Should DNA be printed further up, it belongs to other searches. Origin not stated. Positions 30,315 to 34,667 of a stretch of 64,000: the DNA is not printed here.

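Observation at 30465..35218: ABC ATPase coupled to a 1350-aa FtsX (MacB-type) permease covalently fused to a complete M1 zinc-peptidase domain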

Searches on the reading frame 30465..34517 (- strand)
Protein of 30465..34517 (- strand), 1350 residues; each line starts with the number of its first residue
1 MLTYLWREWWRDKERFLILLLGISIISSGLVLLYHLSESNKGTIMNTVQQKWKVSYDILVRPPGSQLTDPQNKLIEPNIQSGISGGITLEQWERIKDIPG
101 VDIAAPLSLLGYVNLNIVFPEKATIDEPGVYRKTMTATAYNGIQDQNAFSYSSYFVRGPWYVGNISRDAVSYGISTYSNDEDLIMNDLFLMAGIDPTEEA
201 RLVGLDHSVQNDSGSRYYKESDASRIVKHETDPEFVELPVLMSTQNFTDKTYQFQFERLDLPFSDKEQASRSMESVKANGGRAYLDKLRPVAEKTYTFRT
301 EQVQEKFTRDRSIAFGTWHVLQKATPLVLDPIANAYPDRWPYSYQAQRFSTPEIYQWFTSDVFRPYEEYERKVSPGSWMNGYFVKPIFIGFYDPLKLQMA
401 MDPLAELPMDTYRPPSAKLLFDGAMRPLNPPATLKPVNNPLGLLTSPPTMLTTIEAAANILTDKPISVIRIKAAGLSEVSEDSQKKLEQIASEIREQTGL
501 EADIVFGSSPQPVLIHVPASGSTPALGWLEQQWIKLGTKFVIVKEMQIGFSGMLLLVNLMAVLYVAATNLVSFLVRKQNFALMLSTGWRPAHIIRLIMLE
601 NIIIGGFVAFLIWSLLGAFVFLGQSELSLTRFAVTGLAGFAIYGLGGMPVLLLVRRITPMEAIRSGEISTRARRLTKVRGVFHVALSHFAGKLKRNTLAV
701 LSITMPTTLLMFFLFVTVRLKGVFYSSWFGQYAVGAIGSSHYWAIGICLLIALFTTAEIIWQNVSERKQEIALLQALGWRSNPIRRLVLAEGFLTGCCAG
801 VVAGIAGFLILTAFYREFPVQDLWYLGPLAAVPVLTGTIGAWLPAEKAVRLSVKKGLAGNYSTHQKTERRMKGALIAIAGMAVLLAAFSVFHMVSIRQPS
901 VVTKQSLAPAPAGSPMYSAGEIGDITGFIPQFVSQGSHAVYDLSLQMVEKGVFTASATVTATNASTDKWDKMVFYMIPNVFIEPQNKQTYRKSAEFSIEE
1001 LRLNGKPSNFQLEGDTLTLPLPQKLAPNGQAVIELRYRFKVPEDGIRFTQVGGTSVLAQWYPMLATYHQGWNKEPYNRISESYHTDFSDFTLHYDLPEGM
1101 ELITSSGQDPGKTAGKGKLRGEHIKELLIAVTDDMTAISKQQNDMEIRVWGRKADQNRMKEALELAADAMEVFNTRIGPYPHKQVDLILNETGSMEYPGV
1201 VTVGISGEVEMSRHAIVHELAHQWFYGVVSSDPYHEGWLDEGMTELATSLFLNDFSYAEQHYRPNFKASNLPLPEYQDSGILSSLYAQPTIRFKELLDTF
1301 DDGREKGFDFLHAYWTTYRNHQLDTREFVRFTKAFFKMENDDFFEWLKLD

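Call 3: search_protein_families(library=pfam, proteins=[window:30465-34517:-], max_evalue=0.01)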
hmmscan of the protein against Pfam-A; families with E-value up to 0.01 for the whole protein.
window:30465-34517:- (1350 aa): 2 families
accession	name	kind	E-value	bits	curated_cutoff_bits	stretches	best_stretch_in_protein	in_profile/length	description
PF02687.27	FtsX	-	4.7e-12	46.5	25.5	1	744-852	3-119/120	FtsX-like permease C-terminal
PF01433.26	Peptidase_M1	-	8.4e-09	35.8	27.7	1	1162-1312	2-167/218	Peptidase family M1 domain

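Call 4: search_protein_families(library=ncbifam, proteins=[window:30465-34517:-], max_evalue=0.01)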
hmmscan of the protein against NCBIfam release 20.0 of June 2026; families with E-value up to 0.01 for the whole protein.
window:30465-34517:- (1350 aa): 6 families
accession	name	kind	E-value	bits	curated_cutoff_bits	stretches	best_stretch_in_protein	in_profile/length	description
TIGR03434.1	ADOP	subfamily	1e-07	30.5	622.3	1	743-885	276-431/803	ADOP family duplicated permease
TIGR02412.1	pepN_strep_liv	equivalog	6.9e-06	24.7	591.2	1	1140-1254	200-329/832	aminopeptidase N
TIGR02411.1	leuko_A4_hydro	equivalog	0.00019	20.3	761.7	1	1148-1244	207-310/600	leukotriene-A(4) hydrolase/aminopeptidase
TIGR02212.1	lolCE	equivalog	0.0034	16.4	362.45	1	749-810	277-341/411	lipoprotein-releasing ABC transporter permease subunit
TIGR00439.2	FtsX_Gneg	equivalog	0.0071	15.6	255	1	742-814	170-243/292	permease-like cell division protein FtsX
NF008357.0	PRK11146.1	exception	0.0073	15.2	439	1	740-814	271-348/414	lipoprotein-releasing ABC transporter permease subunit LolE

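Call 5: find_homologous_proteins(query=window:30465-34517:-, max_evalue=0.001)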
Query window:30465-34517:- (1350 aa): 249 proteins with E <= 0.001 among 8000 candidates; the best 120 are listed.
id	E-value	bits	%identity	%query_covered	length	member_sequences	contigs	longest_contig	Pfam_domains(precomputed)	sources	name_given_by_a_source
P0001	0.0e+0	3061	99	100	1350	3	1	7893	PF02687.28,PF01433.27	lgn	-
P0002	0.0e+0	2713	86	100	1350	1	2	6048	PF02687.28,PF01433.27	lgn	-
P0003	0.0e+0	2478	82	97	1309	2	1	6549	PF02687.28,PF01433.27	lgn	-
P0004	0.0e+0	2396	77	100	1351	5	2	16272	PF02687.28,PF01433.27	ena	-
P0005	0.0e+0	1708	56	99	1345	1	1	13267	PF02687.28,PF01433.27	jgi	jgi:hypothetical protein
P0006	0.0e+0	1425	49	100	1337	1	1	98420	PF02687.28,PF01433.27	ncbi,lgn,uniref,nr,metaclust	ncbi:FtsX-like permease family protein [Paenibacillus sp. CF384]|uniref:FtsX-like permease family pr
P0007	0.0e+0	1418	48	100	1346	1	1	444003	PF02687.28,PF01433.27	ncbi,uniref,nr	ncbi:FtsX-like permease family protein [Cohnella pontilimi]|uniref:FtsX-like permease family protein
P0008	0.0e+0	1352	46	100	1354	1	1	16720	PF02687.28,PF01433.27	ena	-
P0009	0.0e+0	1317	46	99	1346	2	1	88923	PF02687.28,PF01433.27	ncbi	ncbi:FtsX-like permease family protein [compost metagenome]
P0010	0.0e+0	1293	45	100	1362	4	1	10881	PF02687.28,PF01433.27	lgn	-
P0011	0.0e+0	1195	43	98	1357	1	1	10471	PF02687.28,PF01433.27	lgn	-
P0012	0.0e+0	1142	41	100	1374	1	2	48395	PF02687.28,PF01433.27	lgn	-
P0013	0.0e+0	1110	40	100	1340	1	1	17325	PF02687.28,PF01433.27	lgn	-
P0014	0.0e+0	1109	41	100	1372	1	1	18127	PF02687.28,PF01433.27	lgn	-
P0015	0.0e+0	1094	41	100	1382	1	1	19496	PF02687.28,PF01433.27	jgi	-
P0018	0.0e+0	1047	39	100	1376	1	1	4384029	PF02687.28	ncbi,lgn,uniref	ncbi:FtsX-like permease family protein [Paenibacillus sp. KN14-4R]|uniref:FtsX-like permease family 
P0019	6.3e-278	943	40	66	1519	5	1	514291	PF02687.28,PF01433.27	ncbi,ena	-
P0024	8.1e-266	903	34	100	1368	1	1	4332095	PF02687.28,PF01433.27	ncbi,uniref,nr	ncbi:hypothetical protein PB01_09225 [Psychrobacillus glaciei]|uniref:ABC transporter permease n=1 T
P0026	7.4e-240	817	42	69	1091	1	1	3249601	PF02687.28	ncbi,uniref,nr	ncbi:FtsX-like permease family protein [Virgibacillus doumboii]|uniref:FtsX-like permease family pro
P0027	6.7e-236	804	42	67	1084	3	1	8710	PF02687.28,PF11611.14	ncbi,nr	ncbi:DUF4352 domain-containing protein [Bacillus sp. APMAM]|nr:DUF4352 domain-containing protein [Ba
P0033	2.1e-228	779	43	66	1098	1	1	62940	PF02687.28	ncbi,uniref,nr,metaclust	ncbi:FtsX-like permease family protein [Ornithinibacillus californiensis]|uniref:FtsX-like permease 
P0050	6.7e-217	741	41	66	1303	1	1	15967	PF02687.28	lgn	-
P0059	7.6e-211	721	38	66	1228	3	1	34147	PF02687.28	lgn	-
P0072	2.9e-190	653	37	64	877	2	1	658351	PF02687.28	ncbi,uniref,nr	ncbi:FtsX-like permease family protein [Neobacillus niacini]|uniref:FtsX-like permease family protei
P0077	2.0e-162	561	34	61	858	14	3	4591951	PF02687.28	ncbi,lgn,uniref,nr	ncbi:ABC transporter permease [Cytobacillus kochii]|uniref:FtsX-like permease family protein n=1 Tax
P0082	5.4e-91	324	29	59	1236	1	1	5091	PF02687.28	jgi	jgi:hypothetical protein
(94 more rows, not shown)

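Call 6: search_solved_structures(query=window:30465-34517:-, max_evalue=1, show_alignments=3)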
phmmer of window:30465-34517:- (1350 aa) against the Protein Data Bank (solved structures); distinct sequences matched with E-value up to 1: 89 (the best 60 are shown).
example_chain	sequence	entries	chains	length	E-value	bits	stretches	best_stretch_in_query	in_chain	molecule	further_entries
7u0l_A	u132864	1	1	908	0.00041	21.2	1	1142-1247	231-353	Aminopeptidase N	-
8yzi_B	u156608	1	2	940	0.00043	21.1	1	1142-1247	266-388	Aminopeptidase N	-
8z27_b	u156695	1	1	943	0.00043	21.1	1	1142-1247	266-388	Aminopeptidase N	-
9uep_C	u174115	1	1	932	0.00075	20.3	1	1140-1247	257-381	Aminopeptidase N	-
8jkt_A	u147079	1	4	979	0.0008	20.2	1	1140-1247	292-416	Aminopeptidase N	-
9daz_A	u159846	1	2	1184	0.00082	20.2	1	1140-1247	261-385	Aminopeptidase N,Immunoglobulin gamma-1 heavy chain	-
5nik_J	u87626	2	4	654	0.00085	20.1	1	749-864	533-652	Macrolide export ATP-binding/permease protein MacB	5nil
6a8z_A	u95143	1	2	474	0.00098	19.9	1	1169-1333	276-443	Zinc metalloprotease, putative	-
4kx7_A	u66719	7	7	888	0.0016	19.2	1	1214-1325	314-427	Glutamyl aminopeptidase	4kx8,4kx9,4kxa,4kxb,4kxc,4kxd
9ow3_A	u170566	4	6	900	0.0024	18.6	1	1140-1262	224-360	Aminopeptidase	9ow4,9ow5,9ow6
27oa_B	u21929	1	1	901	0.0024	18.6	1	1140-1262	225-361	Aminopeptidase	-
9xwa_A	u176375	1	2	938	0.0026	18.5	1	1140-1262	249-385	Aminopeptidase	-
9o5k_G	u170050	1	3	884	0.0032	18.2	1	1143-1247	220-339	Puromycin-sensitive aminopeptidase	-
8sw0_A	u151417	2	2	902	0.0033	18.2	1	1143-1247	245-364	Puromycin-sensitive aminopeptidase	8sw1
7zyf_A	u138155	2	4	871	0.0035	18.1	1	1130-1248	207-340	Leucyl-cystinyl aminopeptidase, pregnancy serum form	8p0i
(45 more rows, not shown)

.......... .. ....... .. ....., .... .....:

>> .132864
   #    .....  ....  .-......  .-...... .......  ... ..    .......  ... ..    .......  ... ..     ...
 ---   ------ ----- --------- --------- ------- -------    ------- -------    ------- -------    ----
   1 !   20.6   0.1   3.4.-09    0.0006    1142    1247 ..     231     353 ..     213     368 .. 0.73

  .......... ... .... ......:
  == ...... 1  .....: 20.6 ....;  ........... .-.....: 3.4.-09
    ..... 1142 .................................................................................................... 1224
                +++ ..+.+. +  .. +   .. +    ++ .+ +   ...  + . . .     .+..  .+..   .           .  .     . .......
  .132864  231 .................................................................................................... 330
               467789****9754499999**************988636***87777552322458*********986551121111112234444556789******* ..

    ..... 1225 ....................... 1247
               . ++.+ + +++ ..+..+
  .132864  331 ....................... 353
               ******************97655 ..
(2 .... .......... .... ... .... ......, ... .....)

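Call 14: find_encoding_contigs(protein=P0007, flank=8000, max_places=2)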
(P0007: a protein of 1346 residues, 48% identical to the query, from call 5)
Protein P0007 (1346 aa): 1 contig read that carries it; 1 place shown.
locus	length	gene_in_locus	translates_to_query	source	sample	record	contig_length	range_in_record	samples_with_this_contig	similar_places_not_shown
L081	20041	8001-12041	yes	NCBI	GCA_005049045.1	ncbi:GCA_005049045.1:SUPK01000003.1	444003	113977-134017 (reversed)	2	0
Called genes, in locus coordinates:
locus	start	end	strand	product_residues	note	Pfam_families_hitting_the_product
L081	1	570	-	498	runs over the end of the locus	PF00589:Phage_integrase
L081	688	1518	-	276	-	-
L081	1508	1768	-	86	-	-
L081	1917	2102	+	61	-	PF12728:HTH_17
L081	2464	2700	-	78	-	PF01527:HTH_Tnp_1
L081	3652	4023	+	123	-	-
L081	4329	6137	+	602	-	PF00664:ABC_membrane (weak), PF00005:ABC_tran, PF13304:AAA_21 (faint)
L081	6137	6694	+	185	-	PF07291:MauE, PF07681:DoxX (weak)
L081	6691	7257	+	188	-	PF13098:Thioredoxin_2, PF13905:Thioredoxin_8 (weak)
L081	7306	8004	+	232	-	PF02463:SMC_N (faint), PF00005:ABC_tran, PF13555:AAA_29 (faint), PF13304:AAA_21 (faint)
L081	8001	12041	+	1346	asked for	PF02687:FtsX, PF01433:Peptidase_M1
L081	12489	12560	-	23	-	PF06803:DUF1232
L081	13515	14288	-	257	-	PF00106:adh_short, PF08659:KR, PF23441:SDR, PF13561:adh_short_C2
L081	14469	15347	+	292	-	PF00248:Aldo_ket_red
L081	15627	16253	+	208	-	PF10502:Peptidase_S26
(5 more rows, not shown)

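Call 15: find_encoding_contigs(protein=P0024, flank=8000, max_places=2)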
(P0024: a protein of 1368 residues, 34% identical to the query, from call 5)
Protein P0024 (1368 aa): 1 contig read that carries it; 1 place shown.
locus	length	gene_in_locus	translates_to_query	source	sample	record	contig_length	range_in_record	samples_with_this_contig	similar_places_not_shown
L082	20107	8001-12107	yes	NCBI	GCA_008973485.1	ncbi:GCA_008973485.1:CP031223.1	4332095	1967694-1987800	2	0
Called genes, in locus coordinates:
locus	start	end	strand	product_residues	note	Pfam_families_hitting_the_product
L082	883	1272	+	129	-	-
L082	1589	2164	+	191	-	PF04542:Sigma70_r2, PF08281:Sigma70_r4_2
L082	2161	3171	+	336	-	PF13786:DUF4179, PF18705:DUF5643 (weak)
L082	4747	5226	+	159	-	-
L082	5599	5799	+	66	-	-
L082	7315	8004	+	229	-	PF02463:SMC_N (weak), PF00005:ABC_tran, PF13304:AAA_21 (faint)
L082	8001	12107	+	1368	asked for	PF02687:FtsX, PF01433:Peptidase_M1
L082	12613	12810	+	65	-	-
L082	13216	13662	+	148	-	-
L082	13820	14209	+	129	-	-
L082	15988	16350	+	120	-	PF03551:PadR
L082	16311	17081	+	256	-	PF04892:VanZ-LLP1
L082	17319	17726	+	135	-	-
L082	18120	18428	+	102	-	-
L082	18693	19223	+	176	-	PF04542:Sigma70_r2, PF08281:Sigma70_r4_2, PF04545:Sigma70_r4 (faint)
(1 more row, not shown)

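Call 16: find_encoding_contigs(protein=window:30465-34517:-, flank=10000, max_places=4)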
Protein window:30465-34517:- (1350 aa): no gene with exactly this product is on record in the collection.

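Call 17: find_encoding_contigs(protein=P0004, flank=8000, max_places=2)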
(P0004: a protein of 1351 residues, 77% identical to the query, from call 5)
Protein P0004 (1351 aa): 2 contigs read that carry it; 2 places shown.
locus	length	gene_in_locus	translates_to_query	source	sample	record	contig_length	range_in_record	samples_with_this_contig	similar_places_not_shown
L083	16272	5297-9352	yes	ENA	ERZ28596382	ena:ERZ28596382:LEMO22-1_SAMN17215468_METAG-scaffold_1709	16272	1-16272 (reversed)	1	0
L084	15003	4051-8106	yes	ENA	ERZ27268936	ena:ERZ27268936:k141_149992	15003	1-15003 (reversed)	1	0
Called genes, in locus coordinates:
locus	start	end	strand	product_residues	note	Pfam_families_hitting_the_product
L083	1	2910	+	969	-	?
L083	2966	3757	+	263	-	PF00082:Peptidase_S8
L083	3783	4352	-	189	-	PF25753:SF0329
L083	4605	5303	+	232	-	PF02463:SMC_N (faint), PF00005:ABC_tran, PF13304:AAA_21 (faint)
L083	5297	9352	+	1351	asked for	PF02687:FtsX, PF01433:Peptidase_M1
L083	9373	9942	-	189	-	PF25753:SF0329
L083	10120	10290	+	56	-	-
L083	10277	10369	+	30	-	-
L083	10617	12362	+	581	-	PF02743:dCache_1 (faint), PF00672:HAMP (weak), PF06580:His_kinase, PF02518:HATPase_c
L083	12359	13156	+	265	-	PF00072:Response_reg, PF00165:HTH_AraC (weak), PF12833:HTH_18, PF00165:HTH_AraC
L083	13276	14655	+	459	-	PF01547:SBP_bac_1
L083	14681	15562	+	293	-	PF00528:BPD_transp_1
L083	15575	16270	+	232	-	?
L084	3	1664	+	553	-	?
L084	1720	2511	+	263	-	PF00082:Peptidase_S8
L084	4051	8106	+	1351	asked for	PF02687:FtsX, PF01433:Peptidase_M1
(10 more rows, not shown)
